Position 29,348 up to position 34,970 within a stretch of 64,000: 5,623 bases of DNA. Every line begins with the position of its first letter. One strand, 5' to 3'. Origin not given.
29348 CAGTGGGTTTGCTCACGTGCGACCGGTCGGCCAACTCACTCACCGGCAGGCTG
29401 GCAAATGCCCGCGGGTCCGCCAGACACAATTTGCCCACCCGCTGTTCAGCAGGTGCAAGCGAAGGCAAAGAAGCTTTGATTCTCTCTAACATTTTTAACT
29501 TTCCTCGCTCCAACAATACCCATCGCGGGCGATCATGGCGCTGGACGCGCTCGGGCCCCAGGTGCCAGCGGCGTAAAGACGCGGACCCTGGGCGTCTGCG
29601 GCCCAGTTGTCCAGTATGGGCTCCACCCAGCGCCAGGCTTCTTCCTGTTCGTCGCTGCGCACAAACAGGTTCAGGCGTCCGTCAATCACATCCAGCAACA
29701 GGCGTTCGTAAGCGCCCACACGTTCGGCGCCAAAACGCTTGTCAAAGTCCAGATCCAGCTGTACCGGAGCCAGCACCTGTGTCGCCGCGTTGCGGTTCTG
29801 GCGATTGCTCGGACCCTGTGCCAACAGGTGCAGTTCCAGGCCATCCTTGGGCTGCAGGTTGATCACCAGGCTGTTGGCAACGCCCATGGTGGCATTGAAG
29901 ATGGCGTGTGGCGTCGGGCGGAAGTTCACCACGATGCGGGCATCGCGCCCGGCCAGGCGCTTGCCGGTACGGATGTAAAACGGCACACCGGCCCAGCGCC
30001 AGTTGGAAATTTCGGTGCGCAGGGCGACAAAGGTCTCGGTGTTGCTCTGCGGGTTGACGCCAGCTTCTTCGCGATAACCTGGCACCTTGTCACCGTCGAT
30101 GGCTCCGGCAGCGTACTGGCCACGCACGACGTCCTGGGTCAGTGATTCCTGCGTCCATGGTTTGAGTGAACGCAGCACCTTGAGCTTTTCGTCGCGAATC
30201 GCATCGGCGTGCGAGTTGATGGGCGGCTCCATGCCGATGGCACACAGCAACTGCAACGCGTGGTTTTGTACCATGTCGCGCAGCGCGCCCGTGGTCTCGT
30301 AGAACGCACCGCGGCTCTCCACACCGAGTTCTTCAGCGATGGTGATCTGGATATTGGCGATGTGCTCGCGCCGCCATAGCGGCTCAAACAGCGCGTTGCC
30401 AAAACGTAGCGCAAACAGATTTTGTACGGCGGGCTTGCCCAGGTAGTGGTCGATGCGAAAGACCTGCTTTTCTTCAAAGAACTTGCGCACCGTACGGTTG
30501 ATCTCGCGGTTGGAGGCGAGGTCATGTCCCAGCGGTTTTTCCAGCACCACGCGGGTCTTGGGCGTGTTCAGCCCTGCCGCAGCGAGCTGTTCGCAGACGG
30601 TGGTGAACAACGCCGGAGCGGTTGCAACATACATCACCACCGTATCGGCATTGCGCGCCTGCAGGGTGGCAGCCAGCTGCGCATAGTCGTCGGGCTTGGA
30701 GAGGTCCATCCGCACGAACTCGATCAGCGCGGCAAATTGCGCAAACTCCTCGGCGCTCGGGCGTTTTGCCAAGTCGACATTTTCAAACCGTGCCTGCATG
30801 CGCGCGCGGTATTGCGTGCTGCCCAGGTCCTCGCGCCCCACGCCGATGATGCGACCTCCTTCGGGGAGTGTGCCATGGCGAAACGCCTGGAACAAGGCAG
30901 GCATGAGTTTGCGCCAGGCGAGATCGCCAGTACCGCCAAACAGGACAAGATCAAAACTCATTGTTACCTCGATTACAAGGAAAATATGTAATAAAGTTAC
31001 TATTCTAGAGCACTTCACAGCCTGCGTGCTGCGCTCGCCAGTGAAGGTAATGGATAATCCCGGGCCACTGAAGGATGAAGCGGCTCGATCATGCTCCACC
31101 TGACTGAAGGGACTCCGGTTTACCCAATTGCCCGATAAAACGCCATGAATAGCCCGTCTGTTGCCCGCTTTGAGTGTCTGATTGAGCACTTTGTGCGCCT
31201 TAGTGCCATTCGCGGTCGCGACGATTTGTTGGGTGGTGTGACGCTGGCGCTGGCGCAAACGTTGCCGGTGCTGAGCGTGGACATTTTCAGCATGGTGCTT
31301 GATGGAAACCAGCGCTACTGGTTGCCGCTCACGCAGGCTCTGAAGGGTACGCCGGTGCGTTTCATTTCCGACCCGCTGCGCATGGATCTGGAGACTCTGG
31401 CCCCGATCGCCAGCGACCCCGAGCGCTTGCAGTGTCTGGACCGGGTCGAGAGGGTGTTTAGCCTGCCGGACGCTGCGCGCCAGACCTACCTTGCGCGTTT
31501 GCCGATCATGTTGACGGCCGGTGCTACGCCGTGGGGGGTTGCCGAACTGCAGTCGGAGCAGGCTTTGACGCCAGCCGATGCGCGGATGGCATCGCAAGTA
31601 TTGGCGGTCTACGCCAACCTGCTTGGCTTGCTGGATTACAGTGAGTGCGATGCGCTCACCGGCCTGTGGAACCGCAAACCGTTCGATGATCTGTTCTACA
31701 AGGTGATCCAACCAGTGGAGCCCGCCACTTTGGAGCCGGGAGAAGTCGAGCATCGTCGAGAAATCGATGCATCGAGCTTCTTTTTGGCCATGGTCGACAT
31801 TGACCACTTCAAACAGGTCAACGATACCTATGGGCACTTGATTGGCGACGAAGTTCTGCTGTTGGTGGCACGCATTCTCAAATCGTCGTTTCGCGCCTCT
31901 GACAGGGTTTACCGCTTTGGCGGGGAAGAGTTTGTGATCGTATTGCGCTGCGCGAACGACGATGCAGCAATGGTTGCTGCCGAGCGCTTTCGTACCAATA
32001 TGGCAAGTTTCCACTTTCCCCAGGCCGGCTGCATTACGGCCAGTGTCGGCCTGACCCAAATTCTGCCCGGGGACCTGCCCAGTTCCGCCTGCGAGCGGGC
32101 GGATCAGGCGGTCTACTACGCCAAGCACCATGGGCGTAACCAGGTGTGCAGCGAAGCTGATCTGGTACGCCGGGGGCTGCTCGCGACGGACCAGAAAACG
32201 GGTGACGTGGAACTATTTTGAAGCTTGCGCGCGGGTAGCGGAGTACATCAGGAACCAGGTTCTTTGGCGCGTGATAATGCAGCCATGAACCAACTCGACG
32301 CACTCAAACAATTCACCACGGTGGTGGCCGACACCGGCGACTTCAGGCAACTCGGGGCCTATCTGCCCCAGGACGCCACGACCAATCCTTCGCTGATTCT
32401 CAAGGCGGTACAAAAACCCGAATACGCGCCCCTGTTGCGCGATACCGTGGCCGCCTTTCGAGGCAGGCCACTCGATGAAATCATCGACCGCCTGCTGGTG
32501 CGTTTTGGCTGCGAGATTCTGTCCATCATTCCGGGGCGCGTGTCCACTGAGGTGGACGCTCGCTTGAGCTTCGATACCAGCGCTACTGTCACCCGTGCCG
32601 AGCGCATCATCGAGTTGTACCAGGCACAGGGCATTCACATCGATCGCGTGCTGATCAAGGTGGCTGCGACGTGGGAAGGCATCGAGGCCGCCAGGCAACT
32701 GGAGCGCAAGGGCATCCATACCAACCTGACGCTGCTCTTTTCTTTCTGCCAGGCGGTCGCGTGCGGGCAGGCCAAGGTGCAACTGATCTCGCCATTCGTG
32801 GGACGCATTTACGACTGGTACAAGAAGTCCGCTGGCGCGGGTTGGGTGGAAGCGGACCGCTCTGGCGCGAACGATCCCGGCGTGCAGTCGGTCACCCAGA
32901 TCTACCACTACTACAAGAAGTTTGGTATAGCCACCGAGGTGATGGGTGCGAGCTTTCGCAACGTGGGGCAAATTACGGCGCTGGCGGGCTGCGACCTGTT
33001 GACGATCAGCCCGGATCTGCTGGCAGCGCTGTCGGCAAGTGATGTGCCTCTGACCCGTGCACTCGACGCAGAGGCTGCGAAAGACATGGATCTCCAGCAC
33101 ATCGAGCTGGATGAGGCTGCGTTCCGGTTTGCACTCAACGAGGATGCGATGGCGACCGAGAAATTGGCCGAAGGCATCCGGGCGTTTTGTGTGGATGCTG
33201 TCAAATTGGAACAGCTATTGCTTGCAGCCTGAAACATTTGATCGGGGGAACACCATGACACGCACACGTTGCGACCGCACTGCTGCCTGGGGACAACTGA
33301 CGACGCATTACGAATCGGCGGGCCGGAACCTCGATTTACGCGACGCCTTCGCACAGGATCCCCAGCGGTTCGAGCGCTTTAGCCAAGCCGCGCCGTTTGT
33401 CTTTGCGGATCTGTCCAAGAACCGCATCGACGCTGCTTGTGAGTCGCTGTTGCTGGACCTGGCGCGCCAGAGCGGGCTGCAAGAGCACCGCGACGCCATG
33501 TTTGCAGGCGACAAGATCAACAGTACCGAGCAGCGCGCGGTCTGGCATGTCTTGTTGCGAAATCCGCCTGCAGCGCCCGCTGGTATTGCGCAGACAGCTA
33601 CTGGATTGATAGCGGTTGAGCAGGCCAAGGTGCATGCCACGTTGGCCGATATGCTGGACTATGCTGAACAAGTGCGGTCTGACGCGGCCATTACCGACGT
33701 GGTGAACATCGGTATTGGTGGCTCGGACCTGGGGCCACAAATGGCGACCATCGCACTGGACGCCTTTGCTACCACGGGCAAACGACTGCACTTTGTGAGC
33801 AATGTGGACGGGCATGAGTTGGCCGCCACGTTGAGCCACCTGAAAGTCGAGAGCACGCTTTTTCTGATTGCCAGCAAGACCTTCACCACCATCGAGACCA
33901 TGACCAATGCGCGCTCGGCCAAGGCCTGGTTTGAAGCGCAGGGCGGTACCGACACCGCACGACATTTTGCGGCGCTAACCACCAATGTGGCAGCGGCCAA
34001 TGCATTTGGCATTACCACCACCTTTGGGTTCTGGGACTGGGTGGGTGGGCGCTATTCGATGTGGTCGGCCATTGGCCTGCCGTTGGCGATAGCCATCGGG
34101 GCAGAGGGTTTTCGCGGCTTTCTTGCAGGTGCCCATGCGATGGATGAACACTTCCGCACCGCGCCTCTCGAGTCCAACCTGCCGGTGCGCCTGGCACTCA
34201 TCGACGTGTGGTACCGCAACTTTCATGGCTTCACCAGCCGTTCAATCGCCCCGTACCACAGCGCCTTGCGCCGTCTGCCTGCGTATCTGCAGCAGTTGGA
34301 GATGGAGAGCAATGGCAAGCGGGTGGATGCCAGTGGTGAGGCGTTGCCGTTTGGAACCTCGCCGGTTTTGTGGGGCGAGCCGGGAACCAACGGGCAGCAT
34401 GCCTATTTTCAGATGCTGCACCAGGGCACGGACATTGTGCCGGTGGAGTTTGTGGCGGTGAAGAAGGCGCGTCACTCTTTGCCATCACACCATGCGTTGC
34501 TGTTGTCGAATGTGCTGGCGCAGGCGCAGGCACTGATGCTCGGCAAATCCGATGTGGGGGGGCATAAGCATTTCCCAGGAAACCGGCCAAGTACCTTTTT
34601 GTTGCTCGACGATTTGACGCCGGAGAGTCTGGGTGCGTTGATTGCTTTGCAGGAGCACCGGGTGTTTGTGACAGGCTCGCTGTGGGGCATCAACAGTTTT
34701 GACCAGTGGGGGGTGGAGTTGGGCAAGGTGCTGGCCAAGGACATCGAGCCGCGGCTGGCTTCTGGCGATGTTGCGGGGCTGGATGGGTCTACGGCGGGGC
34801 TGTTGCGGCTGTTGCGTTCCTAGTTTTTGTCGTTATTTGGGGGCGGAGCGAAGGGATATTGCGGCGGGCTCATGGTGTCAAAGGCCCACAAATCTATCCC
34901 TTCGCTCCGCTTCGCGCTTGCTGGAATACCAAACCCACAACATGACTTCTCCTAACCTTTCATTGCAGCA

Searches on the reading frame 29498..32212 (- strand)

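Call 69: search_protein_families(library=pfam, proteins=[window:29498-32212:-], max_evalue=0.00001)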
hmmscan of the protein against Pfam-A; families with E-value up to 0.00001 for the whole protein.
window:29498-32212:- (905 aa): 2 families
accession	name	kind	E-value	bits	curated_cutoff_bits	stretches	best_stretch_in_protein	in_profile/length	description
PF02781.21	G6PD_C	-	4.3e-114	381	27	1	601-901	2-295/296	Glucose-6-phosphate dehydrogenase, C-terminal domain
PF00479.28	G6PD_N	-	2.3e-56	191.8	22.1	1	423-598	1-183/183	Glucose-6-phosphate dehydrogenase, NAD binding domain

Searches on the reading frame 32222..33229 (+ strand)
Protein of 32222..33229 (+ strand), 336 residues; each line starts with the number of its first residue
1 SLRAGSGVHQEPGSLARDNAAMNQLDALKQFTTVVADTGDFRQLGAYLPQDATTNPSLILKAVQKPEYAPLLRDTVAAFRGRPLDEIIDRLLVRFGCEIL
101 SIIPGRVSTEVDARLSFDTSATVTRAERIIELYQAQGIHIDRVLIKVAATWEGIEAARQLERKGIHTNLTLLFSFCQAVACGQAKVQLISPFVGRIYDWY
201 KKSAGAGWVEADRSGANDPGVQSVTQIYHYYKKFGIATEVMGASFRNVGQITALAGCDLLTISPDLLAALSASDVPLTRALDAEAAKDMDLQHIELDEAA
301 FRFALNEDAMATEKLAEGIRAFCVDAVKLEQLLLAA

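Call 89: search_protein_families(library=pfam, proteins=[window:32222-33229:+], max_evalue=0.0001)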
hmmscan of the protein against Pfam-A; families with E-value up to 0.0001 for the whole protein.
window:32222-33229:+ (336 aa): 1 family
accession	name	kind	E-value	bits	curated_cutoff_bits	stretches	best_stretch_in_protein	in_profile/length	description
PF00923.25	TAL_FSA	-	2.8e-91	306.3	27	1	34-332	1-284/285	Transaldolase/Fructose-6-phosphate aldolase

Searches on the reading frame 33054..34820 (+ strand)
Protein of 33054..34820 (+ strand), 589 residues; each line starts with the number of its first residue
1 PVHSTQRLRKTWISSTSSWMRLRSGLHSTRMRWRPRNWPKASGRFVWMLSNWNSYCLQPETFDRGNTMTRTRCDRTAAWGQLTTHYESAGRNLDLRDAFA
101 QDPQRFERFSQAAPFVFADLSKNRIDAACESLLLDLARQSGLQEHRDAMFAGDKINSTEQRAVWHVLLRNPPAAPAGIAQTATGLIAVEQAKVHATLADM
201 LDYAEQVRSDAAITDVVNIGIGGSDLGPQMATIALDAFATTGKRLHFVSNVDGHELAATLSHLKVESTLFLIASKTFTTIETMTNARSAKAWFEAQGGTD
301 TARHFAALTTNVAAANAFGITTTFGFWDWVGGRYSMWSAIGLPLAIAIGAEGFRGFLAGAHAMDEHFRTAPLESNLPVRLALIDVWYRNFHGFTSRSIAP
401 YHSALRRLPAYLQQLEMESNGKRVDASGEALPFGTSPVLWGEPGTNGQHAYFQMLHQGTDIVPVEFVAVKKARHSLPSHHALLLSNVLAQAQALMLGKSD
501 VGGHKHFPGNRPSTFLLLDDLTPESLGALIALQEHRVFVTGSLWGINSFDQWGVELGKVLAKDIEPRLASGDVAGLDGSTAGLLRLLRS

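Call 69: search_protein_families(library=pfam, proteins=[window:33054-34820:+], max_evalue=0.00001)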
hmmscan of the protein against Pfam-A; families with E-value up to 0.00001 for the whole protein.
window:33054-34820:+ (589 aa): 1 family
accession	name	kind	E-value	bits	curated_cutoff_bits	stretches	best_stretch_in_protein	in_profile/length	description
PF00342.24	PGI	-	1.5e-173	578.3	22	1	119-584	1-486/486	Phosphoglucose isomerase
